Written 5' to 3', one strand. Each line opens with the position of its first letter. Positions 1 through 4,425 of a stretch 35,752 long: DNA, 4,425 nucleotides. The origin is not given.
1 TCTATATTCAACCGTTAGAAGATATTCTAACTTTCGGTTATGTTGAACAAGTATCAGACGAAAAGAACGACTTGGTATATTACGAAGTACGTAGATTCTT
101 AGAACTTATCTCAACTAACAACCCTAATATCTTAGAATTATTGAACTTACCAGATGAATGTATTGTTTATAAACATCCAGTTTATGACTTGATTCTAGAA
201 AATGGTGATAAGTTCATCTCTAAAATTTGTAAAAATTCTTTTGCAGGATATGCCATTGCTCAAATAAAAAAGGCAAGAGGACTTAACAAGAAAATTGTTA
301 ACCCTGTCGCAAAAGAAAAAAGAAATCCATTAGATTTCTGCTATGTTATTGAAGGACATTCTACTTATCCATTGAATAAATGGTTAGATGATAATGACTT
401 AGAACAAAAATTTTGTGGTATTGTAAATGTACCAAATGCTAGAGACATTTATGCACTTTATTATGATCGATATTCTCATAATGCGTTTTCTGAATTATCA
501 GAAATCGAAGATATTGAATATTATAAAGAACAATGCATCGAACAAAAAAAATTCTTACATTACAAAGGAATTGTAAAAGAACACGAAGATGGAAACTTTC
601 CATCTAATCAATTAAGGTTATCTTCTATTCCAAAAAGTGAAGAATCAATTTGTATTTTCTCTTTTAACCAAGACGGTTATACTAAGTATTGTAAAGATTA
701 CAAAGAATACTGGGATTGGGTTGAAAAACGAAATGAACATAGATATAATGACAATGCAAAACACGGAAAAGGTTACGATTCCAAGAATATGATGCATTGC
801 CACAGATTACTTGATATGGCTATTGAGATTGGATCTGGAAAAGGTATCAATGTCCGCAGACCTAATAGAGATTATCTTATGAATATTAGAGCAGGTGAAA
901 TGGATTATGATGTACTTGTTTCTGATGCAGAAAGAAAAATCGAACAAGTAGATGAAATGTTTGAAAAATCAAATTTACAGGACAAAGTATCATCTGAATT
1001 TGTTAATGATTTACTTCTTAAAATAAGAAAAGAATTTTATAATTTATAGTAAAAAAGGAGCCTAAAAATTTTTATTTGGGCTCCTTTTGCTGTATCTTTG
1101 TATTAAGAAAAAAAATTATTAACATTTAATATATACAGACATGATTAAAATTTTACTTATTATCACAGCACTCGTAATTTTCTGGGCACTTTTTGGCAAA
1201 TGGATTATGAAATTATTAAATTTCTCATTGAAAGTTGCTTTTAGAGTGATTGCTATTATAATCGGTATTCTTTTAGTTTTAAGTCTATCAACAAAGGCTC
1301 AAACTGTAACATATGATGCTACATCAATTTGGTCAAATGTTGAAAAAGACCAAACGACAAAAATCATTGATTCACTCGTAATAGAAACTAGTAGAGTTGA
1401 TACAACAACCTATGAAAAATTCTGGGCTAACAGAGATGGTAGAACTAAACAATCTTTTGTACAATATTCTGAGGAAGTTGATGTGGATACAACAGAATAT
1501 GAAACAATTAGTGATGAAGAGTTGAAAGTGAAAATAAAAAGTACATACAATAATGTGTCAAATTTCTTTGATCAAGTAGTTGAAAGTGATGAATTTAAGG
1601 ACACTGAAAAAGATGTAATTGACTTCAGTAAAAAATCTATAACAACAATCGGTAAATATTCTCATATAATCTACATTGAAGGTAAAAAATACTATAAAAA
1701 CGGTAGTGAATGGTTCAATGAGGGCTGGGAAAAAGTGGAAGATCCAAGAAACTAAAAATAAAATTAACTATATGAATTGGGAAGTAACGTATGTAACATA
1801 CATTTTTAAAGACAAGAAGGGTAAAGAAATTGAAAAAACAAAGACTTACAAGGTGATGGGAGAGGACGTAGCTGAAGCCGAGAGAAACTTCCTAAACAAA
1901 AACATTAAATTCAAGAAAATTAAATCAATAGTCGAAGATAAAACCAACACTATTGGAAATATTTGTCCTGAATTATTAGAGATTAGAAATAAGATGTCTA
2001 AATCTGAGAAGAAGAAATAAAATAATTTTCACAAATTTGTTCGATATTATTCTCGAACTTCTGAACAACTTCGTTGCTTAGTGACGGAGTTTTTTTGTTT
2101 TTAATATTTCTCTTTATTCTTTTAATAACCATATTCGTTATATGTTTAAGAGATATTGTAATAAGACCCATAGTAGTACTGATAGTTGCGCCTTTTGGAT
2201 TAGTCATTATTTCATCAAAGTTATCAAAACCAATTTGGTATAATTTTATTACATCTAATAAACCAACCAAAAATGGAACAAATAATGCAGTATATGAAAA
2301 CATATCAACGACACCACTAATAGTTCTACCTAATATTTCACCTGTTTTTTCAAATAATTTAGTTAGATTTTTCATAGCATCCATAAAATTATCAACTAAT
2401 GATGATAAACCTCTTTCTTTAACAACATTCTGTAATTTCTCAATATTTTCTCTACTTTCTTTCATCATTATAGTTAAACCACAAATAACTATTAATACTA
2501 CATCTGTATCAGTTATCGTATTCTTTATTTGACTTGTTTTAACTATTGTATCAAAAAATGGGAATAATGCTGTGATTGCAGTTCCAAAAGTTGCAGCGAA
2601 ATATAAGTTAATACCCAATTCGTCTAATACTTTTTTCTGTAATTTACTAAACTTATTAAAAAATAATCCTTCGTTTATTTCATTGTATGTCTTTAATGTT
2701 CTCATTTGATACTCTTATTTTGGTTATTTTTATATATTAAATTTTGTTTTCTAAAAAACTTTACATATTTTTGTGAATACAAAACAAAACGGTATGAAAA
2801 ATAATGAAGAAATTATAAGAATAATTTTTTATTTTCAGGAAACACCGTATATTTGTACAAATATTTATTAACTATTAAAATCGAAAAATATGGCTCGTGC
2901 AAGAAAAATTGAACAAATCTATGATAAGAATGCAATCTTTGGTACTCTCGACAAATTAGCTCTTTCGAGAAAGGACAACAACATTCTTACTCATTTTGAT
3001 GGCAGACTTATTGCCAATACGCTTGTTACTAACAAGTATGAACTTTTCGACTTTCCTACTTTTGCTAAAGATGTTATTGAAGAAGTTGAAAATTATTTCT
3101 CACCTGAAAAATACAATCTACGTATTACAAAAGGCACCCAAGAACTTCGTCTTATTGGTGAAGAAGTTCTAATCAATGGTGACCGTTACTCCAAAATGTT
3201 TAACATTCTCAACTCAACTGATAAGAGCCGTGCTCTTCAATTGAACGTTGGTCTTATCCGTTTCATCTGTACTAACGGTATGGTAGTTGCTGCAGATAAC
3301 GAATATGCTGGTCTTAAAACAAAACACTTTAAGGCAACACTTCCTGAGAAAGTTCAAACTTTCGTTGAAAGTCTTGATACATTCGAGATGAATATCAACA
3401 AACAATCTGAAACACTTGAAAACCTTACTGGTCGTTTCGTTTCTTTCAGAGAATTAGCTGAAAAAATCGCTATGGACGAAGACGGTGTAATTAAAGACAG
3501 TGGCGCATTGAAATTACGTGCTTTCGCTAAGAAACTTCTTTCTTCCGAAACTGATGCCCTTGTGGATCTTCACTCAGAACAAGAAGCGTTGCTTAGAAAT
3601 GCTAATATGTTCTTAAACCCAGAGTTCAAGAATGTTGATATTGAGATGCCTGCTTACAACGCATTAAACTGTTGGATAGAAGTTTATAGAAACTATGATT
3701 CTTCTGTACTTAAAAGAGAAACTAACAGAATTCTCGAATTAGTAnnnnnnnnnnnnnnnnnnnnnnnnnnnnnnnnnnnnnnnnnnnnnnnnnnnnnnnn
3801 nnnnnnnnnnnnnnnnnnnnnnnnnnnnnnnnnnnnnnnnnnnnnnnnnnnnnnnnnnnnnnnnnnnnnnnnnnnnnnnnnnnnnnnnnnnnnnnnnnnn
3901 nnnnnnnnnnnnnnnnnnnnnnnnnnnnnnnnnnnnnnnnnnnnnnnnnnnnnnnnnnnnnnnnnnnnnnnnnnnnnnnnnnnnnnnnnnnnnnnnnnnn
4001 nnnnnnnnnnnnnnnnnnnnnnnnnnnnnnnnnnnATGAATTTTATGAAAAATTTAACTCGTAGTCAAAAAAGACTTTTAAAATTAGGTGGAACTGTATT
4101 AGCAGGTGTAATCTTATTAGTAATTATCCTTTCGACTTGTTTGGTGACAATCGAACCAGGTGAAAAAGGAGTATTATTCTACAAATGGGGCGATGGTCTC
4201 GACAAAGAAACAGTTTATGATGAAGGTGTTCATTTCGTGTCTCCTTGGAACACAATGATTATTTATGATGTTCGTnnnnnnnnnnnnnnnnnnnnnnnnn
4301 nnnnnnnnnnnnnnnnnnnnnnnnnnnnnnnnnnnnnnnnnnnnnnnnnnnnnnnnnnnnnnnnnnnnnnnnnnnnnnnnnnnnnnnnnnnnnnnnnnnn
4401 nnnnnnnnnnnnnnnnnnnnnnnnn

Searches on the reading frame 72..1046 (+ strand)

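Call 75: search_protein_families(library=phrogs, max_evalue=0.00001, proteins=[window:72-1046:+])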
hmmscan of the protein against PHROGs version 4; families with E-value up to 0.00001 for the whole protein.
window:72-1046:+ (325 aa): 1 family
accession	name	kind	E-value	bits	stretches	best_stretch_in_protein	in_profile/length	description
phrog_388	-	DNA, RNA and nucleotide metabolism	3.3e-37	129.4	1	2-322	93-333/351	nucleotidyltransferase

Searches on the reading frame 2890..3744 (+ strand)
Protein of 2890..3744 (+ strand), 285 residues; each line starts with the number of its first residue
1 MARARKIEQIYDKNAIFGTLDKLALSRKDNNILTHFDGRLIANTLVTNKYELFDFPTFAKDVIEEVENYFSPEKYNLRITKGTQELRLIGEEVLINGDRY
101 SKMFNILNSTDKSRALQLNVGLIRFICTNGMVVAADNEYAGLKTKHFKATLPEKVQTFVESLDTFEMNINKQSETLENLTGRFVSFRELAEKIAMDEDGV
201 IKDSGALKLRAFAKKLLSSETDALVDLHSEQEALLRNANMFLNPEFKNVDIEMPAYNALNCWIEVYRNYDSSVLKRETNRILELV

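Call 24: search_protein_families(library=phrogs, max_evalue=0.001, proteins=[window:2890-3744:+])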
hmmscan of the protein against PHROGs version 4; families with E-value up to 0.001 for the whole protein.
window:2890-3744:+ (285 aa): 2 families
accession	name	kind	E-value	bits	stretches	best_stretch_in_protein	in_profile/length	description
phrog_1221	-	unknown function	3.8e-06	27.2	1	89-188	148-248/355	-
phrog_12094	-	unknown function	0.0005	20.3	1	106-166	102-161/281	-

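Call 25: find_related_loci(query=window:2890-3744:+, collection=viral_contigs, flank=10000)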
Query window:2890-3744:+ (285 aa) in viral_contigs; peptide patterns used: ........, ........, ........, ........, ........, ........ (x = any residue, [..] = any of these).
15 stretches matched a pattern; 3 encode a relative of the query (tblastn E <= 1e-3); 3 distinct loci.
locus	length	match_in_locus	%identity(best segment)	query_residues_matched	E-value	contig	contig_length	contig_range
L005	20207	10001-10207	37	184-246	6e-4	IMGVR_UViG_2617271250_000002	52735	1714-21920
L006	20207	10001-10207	37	184-246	5e-4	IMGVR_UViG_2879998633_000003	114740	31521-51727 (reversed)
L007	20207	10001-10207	37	184-246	6e-4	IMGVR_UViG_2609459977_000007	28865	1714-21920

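Call 82: search_protein_families(library=padloc, max_evalue=0.001, proteins=[window:2890-3744:+])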
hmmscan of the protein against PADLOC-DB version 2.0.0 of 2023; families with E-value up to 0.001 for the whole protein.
window:2890-3744:+ (285 aa): 0 families

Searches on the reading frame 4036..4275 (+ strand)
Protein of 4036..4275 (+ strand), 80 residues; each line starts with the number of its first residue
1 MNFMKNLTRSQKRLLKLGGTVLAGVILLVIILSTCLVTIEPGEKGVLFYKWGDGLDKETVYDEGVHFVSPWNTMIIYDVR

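Call 9: search_protein_families(library=pfam, max_evalue=0.1, proteins=[window:4036-4275:+])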
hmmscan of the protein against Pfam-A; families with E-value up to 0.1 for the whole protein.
window:4036-4275:+ (80 aa): 1 family
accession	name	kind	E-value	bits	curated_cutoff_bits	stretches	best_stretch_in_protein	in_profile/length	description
PF01145.31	Band_7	-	0.00012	22.7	23.6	1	38-80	2-41/176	SPFH domain / Band 7 family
